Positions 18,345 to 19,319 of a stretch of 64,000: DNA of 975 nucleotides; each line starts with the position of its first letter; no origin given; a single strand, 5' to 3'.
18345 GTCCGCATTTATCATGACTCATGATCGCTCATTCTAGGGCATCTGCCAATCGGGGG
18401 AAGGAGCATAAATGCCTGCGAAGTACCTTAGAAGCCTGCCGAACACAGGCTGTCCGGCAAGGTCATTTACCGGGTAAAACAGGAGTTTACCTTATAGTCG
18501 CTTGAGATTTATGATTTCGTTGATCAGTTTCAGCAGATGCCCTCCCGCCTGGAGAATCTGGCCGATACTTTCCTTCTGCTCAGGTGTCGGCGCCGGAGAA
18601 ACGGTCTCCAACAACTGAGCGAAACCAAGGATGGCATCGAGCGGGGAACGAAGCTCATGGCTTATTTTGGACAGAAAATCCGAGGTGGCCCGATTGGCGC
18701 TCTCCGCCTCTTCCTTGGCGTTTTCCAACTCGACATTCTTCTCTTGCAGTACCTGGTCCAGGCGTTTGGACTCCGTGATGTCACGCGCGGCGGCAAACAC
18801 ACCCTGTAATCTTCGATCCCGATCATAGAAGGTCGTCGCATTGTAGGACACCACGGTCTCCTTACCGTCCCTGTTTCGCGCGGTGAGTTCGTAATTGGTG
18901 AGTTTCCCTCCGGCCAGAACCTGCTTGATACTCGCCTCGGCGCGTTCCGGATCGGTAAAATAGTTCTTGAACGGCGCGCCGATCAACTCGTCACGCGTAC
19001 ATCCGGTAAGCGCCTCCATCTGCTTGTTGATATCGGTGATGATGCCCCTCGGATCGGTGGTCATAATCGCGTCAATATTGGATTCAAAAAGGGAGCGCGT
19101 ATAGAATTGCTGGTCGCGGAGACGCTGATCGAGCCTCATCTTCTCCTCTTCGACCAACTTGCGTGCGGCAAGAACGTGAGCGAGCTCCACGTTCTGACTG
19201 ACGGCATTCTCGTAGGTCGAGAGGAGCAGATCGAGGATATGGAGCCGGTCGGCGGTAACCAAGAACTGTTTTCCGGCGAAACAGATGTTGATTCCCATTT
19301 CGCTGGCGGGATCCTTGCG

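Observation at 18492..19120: PAS-HisKA module duplicated from the hybrid kinase and truncated precisely at the ATPase boundary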

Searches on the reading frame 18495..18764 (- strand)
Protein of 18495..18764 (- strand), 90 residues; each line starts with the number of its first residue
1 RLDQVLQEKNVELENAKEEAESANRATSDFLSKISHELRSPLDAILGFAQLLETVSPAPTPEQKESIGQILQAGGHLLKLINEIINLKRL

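Call 48: search_solved_structures(query=window:18495-18764:-, max_evalue=0.001, show_alignments=3)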
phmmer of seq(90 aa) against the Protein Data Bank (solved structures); distinct sequences matched with E-value up to 0.001: 16.
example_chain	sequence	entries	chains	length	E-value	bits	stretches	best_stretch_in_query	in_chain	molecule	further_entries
7z8n_A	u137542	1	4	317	8.4e-13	51.8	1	5-89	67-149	Histidine kinase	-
4mt8_A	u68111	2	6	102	3.6e-12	49.8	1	4-90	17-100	Ethylene response sensor 1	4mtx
6qrj_A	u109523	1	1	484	4.8e-09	39.8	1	27-90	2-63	Hybrid kinase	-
7n0e_B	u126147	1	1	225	1.5e-08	38.3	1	28-90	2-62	Histidine kinase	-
6dk7_A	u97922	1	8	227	2e-08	37.9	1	29-90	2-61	RetS (Regulator of Exopolysaccharide and Type III Secretion)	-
6dk8_A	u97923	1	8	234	2.1e-08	37.8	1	29-90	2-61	RetS (Regulator of Exopolysaccharide and Type III Secretion)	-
7n0e_A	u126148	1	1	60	3.3e-08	37.2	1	28-87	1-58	Histidine kinase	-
4jas_A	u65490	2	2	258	1.1e-07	35.5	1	16-90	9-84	Histidine kinase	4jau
7p8e_A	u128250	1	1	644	9e-07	32.6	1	11-87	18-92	Receiver domain of histidine kinase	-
5uht_A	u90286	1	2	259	1.1e-06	32.3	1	15-90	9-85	Sensor histidine kinase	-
6azr_A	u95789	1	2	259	1.1e-06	32.3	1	15-90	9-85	Sensor histidine kinase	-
2c2a_A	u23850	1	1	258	1.2e-06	32.2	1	16-90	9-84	SENSOR HISTIDINE KINASE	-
3dge_A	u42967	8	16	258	1.2e-06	32.2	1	16-90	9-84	Sensor protein | Histidine kinase | Sensor histidine kinase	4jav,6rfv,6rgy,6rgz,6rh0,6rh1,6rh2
6paj_A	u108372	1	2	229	1.8e-06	31.6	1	26-89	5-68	Sensor protein SrrB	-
6rh7_A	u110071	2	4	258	3.4e-05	27.6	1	16-90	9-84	Sensor histidine kinase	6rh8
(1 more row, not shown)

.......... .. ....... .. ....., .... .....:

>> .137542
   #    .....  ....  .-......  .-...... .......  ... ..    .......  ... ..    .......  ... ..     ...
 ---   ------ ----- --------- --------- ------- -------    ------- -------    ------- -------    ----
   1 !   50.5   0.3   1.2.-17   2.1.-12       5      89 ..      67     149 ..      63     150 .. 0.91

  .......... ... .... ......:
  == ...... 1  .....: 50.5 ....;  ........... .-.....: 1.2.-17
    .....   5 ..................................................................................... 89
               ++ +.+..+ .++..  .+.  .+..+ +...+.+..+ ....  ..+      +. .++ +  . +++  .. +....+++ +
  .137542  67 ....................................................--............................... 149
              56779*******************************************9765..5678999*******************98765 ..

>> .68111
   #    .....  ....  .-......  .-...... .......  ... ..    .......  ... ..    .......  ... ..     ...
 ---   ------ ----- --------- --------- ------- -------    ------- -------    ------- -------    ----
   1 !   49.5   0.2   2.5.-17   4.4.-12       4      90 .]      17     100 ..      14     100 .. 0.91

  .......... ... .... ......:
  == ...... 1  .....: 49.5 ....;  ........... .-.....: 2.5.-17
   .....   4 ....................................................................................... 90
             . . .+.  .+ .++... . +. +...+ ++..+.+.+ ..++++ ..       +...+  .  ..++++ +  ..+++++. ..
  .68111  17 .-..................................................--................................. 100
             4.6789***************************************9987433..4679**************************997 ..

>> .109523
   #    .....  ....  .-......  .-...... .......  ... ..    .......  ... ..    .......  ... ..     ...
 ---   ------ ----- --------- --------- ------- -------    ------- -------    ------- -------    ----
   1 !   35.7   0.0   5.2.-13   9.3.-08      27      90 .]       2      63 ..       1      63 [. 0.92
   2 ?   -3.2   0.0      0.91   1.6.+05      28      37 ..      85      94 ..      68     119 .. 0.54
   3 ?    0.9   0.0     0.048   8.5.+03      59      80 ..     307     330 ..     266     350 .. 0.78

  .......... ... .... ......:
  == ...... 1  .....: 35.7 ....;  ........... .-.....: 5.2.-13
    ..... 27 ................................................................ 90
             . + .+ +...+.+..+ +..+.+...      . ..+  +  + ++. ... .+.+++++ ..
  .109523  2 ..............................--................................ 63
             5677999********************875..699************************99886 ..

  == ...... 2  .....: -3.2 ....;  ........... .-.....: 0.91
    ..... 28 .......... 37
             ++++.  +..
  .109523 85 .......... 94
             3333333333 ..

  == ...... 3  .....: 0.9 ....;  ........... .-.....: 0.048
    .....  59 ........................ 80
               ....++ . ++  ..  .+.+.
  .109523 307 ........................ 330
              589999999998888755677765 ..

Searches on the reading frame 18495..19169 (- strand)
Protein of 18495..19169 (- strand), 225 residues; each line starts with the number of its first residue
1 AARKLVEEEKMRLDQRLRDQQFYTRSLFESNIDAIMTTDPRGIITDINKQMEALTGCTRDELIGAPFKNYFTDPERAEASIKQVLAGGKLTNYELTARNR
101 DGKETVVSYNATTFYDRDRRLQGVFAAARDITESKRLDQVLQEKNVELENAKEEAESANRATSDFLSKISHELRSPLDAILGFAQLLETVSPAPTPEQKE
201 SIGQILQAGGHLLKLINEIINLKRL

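Call 81: search_protein_representatives(protein=window:18495-19169:-)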
Query: 225 residues. Proteins with E-value up to 0.001 (for the whole library): 525612; up to 1e-10: 159191; up to 1e-30: 5824. The best 150 are listed.
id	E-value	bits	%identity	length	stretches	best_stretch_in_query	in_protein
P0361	0.0e+00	1274.3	49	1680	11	10-142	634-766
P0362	7.8e-298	995.4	50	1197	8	11-224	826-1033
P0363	4.9e-274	917.7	42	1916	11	9-142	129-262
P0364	4.7e-253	849.2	29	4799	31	25-143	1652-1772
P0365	6.5e-242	812.8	44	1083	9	12-144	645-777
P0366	1.5e-217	733.3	50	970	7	10-138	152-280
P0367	4.8e-213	718.6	42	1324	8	10-225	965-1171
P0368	4.9e-206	695.7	46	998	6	12-224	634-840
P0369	5.3e-201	679.3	48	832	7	11-141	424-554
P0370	2.4e-200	677.1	40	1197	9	21-145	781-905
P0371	1.4e-191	648.5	53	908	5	9-144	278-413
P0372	3.3e-158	539.6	44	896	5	10-224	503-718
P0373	6.7e-158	538.6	40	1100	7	13-224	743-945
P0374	1.2e-157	537.8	43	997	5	9-220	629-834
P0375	1.2e-157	537.7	42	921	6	9-153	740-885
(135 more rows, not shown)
